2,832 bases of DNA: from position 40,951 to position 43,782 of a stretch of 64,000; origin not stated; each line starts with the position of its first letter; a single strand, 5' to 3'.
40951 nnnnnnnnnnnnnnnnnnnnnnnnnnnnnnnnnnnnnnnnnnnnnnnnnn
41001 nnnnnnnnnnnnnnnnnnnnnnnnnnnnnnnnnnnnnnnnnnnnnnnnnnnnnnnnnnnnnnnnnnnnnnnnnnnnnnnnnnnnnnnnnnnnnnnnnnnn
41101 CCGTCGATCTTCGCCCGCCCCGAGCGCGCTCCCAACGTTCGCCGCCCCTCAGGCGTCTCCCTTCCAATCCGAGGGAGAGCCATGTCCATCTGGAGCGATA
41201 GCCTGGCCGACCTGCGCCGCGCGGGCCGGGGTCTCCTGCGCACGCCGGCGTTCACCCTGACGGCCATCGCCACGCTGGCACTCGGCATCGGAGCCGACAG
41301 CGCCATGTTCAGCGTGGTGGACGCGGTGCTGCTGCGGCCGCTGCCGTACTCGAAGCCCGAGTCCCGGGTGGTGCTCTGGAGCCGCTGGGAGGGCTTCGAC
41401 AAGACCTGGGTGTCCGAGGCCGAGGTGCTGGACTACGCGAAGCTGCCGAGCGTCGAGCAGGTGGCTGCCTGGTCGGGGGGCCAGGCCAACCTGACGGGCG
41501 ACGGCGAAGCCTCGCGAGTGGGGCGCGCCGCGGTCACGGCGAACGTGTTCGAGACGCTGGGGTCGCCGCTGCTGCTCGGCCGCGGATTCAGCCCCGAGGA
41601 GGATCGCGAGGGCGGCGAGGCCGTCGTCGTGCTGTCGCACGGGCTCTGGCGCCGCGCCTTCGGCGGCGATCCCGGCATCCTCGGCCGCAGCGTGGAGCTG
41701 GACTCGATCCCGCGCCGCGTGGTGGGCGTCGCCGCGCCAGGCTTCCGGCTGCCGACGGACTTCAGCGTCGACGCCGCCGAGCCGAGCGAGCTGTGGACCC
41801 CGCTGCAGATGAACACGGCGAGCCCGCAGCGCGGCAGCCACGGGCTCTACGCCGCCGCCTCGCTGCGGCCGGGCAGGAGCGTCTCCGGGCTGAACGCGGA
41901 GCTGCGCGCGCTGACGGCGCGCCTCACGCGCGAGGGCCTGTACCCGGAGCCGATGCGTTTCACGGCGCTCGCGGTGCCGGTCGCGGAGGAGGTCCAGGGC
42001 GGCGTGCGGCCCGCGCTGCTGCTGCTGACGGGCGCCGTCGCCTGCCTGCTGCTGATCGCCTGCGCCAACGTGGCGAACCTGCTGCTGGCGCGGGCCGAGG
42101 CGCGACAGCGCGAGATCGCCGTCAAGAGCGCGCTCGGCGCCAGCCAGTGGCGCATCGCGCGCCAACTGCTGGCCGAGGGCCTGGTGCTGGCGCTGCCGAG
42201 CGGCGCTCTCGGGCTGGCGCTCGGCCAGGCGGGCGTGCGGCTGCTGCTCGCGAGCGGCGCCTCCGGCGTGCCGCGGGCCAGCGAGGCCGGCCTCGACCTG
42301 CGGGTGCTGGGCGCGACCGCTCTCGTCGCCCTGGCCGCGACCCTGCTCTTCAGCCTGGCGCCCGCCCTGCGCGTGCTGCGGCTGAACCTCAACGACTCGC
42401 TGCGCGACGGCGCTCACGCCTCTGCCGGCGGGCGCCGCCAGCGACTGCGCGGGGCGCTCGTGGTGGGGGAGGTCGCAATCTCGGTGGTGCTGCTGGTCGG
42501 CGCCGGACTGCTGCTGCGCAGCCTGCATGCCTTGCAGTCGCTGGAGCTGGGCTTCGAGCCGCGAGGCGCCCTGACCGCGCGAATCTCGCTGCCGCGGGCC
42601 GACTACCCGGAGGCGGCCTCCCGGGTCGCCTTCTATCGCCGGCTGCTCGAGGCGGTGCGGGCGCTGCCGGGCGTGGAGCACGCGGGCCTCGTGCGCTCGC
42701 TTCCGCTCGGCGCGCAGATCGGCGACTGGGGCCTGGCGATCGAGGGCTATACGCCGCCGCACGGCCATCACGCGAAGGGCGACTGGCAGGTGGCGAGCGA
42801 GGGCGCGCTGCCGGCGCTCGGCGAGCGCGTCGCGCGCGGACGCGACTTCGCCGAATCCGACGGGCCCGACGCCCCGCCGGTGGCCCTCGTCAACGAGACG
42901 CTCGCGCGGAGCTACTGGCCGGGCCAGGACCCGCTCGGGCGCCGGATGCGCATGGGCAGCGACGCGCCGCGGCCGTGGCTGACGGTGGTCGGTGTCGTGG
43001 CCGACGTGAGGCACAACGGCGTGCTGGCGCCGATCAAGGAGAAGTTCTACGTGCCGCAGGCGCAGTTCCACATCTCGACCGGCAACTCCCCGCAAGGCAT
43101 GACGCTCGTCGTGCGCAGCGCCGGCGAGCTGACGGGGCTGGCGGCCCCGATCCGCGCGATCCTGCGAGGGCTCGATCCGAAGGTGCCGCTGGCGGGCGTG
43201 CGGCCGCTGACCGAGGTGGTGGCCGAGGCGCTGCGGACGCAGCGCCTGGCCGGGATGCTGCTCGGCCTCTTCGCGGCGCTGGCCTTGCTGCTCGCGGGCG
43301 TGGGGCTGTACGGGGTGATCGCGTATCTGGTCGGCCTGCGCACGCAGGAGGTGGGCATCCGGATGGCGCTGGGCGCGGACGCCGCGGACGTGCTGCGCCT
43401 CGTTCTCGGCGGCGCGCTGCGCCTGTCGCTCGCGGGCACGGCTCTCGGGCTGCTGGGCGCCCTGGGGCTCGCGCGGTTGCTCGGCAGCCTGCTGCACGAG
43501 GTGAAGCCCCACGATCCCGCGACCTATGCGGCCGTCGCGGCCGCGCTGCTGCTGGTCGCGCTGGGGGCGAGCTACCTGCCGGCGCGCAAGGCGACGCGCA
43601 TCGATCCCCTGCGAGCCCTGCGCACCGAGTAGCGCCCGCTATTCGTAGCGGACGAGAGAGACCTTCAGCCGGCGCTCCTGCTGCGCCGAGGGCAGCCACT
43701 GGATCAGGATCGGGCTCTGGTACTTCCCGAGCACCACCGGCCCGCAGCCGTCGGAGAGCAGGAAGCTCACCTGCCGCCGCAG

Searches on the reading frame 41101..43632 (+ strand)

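Call 46: search_protein_families(library=pfam, proteins=[window:41101-43632:+], max_evalue=0.00001)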
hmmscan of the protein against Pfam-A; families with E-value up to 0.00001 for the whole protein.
window:41101-43632:+ (843 aa): 2 families
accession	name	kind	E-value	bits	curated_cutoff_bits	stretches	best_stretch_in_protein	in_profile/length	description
PF12704.14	MacB_PCD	-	1.9e-34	120.2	27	2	52-270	1-206/207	MacB-like periplasmic core domain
PF02687.27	FtsX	-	6e-29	101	25.5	2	312-429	3-119/120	FtsX-like permease C-terminal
